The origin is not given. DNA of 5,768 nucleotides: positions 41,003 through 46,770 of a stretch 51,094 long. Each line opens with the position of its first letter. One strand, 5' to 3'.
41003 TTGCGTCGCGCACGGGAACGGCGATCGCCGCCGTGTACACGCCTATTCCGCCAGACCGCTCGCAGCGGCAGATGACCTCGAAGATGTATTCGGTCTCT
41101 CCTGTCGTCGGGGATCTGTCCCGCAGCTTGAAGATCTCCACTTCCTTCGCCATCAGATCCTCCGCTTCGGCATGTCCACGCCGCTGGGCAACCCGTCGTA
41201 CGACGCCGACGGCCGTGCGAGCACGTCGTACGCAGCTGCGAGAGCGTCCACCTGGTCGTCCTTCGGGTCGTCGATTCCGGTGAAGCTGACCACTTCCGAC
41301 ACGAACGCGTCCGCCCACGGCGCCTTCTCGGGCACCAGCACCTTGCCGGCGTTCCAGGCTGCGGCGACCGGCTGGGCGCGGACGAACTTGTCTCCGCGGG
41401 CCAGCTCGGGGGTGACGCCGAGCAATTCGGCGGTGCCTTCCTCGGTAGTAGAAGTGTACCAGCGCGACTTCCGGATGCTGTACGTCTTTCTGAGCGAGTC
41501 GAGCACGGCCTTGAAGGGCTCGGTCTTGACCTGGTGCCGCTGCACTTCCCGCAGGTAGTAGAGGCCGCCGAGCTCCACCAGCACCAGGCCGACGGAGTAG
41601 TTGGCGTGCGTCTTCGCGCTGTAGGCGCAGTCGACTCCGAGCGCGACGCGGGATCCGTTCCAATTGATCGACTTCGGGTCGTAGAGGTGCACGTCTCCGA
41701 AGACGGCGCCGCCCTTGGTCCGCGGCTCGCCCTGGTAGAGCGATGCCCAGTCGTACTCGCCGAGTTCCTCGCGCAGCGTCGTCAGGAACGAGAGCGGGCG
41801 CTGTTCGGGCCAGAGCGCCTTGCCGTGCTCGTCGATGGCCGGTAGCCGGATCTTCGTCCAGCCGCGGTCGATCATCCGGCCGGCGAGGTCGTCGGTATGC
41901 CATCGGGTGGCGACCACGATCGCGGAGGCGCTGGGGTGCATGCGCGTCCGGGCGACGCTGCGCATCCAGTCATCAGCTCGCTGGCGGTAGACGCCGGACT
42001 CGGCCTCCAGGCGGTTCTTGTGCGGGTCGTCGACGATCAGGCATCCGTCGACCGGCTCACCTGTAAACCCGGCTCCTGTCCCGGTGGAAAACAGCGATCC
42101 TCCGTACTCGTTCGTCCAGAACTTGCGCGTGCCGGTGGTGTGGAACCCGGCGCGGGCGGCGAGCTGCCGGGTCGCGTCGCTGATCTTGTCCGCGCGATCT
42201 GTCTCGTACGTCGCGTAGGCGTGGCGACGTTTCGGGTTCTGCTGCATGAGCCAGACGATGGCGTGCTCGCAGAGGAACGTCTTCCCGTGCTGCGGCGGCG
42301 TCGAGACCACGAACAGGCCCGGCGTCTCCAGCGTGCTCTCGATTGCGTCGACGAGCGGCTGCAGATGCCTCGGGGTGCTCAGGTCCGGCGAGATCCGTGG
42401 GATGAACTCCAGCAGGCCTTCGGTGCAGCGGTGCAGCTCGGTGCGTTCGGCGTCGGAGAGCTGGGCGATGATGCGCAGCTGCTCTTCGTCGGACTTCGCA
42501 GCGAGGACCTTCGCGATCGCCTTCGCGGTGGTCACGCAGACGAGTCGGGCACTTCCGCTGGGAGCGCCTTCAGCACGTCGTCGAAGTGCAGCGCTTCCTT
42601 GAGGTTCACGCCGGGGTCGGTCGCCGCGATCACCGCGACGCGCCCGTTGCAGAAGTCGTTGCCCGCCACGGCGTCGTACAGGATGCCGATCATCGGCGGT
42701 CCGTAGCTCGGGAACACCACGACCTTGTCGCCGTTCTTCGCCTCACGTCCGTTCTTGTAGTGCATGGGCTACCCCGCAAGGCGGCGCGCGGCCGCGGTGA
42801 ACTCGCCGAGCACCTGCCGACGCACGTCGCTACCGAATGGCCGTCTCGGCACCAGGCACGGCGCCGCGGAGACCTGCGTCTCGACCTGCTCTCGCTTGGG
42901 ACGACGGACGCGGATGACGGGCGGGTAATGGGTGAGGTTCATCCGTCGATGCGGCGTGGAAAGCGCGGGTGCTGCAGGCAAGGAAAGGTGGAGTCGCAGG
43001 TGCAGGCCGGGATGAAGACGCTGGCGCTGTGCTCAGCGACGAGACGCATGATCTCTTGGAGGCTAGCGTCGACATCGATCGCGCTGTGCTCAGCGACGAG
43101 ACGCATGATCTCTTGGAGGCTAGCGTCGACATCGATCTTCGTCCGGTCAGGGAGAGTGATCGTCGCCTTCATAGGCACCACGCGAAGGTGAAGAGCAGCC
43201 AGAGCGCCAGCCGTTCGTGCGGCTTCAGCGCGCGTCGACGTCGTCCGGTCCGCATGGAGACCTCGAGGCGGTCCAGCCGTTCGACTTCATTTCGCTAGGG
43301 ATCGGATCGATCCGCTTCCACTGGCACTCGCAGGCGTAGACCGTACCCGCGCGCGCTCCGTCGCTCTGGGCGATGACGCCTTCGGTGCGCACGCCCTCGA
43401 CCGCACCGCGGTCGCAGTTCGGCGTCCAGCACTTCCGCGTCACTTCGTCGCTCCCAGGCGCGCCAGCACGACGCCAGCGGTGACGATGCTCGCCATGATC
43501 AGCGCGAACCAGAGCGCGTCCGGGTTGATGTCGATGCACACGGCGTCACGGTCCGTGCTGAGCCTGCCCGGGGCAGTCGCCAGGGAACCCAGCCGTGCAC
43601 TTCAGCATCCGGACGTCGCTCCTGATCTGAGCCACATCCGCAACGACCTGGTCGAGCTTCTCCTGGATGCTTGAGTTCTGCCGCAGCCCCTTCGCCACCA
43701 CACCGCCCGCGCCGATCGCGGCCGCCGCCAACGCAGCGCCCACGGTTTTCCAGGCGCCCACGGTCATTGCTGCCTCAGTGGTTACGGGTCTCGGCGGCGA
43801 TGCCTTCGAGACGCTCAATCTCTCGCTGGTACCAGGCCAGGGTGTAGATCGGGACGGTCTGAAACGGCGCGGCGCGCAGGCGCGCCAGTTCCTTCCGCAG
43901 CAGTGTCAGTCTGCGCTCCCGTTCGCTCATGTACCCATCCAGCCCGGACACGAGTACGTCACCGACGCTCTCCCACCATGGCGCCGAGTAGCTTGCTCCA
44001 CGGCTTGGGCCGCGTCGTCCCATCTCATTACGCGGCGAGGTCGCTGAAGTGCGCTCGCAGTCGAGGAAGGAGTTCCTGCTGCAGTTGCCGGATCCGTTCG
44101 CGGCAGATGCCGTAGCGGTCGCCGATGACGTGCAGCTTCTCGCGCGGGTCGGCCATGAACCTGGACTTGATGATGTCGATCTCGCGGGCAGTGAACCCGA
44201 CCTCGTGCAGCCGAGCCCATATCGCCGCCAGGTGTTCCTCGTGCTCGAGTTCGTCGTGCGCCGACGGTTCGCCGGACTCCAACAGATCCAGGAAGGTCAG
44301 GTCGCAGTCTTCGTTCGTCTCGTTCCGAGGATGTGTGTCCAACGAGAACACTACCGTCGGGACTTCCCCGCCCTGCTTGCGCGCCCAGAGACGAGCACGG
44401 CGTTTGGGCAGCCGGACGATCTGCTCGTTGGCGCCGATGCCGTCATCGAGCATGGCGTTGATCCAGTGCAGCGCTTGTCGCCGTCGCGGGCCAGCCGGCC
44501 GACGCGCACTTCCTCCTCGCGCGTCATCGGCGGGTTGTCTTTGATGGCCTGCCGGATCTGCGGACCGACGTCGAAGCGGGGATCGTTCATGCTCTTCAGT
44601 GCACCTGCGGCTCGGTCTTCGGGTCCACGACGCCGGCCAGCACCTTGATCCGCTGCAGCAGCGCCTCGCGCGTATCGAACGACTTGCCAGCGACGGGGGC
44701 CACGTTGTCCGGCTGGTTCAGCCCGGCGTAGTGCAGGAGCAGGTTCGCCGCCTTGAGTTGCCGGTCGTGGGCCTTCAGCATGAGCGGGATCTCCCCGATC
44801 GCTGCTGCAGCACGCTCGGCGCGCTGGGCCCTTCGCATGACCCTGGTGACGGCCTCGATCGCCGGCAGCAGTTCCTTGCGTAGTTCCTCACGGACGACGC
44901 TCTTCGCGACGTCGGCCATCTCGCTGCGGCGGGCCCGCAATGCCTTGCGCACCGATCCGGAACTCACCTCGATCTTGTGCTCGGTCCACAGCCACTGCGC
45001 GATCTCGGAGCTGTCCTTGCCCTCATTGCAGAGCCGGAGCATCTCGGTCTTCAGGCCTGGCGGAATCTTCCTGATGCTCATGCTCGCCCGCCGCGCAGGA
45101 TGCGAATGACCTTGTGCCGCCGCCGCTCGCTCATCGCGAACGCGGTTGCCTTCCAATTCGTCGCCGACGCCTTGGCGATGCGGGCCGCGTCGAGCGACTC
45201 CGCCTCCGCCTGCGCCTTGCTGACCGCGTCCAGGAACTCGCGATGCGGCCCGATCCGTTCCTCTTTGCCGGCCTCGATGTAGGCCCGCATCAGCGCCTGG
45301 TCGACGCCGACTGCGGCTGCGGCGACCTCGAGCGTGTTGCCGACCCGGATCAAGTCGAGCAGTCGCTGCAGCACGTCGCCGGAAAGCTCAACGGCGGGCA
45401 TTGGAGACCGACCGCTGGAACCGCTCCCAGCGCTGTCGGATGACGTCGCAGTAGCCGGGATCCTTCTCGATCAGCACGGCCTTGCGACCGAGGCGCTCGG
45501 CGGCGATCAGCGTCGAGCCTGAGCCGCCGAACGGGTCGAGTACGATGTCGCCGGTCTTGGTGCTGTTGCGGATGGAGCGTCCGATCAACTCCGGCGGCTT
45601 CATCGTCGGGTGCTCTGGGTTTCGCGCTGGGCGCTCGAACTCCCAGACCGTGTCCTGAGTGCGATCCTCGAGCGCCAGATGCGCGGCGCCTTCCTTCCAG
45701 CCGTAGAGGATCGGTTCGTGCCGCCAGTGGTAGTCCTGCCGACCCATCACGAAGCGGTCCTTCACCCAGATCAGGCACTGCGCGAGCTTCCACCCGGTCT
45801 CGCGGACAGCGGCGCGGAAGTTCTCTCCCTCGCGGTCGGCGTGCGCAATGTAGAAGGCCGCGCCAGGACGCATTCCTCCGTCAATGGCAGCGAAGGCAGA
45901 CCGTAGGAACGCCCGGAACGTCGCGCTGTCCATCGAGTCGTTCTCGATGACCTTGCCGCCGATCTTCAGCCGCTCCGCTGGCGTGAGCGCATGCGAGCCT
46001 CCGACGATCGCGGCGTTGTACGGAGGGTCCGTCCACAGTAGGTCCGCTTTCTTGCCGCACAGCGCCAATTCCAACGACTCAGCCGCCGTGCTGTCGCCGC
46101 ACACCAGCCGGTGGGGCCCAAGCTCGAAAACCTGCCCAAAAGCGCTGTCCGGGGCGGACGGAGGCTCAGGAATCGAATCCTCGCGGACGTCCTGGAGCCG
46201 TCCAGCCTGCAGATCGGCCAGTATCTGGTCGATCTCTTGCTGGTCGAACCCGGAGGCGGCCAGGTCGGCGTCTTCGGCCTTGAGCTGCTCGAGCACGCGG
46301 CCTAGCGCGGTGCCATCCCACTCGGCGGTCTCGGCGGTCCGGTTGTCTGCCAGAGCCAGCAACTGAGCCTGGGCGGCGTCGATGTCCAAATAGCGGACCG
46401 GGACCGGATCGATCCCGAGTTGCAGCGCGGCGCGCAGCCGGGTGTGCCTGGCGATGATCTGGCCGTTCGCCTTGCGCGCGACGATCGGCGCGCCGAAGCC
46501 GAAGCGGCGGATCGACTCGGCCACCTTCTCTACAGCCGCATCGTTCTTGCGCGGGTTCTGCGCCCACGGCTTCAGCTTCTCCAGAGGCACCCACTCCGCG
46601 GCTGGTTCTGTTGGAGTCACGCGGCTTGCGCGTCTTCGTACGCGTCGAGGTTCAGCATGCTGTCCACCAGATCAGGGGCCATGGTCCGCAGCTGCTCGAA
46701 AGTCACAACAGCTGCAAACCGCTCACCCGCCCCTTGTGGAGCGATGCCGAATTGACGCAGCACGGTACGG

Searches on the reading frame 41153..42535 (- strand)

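Call 36: search_protein_families(library=pfam, proteins=[window:41153-42535:-], max_evalue=0.001)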
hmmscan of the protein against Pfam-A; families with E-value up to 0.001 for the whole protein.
window:41153-42535:- (460 aa): 1 family
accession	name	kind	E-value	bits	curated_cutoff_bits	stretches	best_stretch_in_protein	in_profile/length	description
PF17289.8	Terminase_6C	-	1.9e-07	31.6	22.6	1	300-436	2-152/155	Terminase RNaseH-like domain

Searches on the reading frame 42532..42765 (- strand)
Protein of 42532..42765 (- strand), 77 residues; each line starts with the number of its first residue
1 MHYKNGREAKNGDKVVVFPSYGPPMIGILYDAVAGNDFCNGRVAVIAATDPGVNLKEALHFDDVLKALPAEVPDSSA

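Call 91: find_encoding_contigs(protein=window:42532-42765:-, flank=10000, max_places=1)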
Protein window:42532-42765:- (77 aa): 8 contigs read that carry it; 1 place shown.
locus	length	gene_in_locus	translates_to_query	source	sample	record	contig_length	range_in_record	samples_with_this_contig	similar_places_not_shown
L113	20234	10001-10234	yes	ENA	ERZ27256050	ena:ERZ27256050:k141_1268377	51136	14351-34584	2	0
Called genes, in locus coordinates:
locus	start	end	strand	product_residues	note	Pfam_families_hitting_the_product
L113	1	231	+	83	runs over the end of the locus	-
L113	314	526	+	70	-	-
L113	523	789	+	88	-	-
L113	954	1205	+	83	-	-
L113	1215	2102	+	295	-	-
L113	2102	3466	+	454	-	PF00772:DnaB, PF03796:DnaB_C, PF13481:AAA_25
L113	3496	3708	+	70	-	-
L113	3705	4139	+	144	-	-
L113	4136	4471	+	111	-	-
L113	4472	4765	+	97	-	-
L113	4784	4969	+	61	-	-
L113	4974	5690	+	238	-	-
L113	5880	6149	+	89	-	-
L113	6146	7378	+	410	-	PF02195:ParB_N (weak), PF01555:N6_N4_Mtase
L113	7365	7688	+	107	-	-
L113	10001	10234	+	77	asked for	-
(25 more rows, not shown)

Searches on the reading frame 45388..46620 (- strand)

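Call 36: search_protein_families(library=pfam, proteins=[window:45388-46620:-], max_evalue=0.001)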
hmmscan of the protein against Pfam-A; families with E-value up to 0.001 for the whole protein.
window:45388-46620:- (410 aa): 3 families
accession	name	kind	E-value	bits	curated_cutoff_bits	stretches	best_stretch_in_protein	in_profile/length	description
PF01555.25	N6_N4_Mtase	-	1.6e-28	100.7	26.7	1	193-394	2-219/221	DNA methylase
PF02195.25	ParB_N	-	3.4e-07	30.6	26.3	1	11-93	6-93/95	ParB N-terminal domain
PF03602.21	Cons_hypoth95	-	3e-05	24.2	24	0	357-402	42-88/182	Conserved hypothetical protein 95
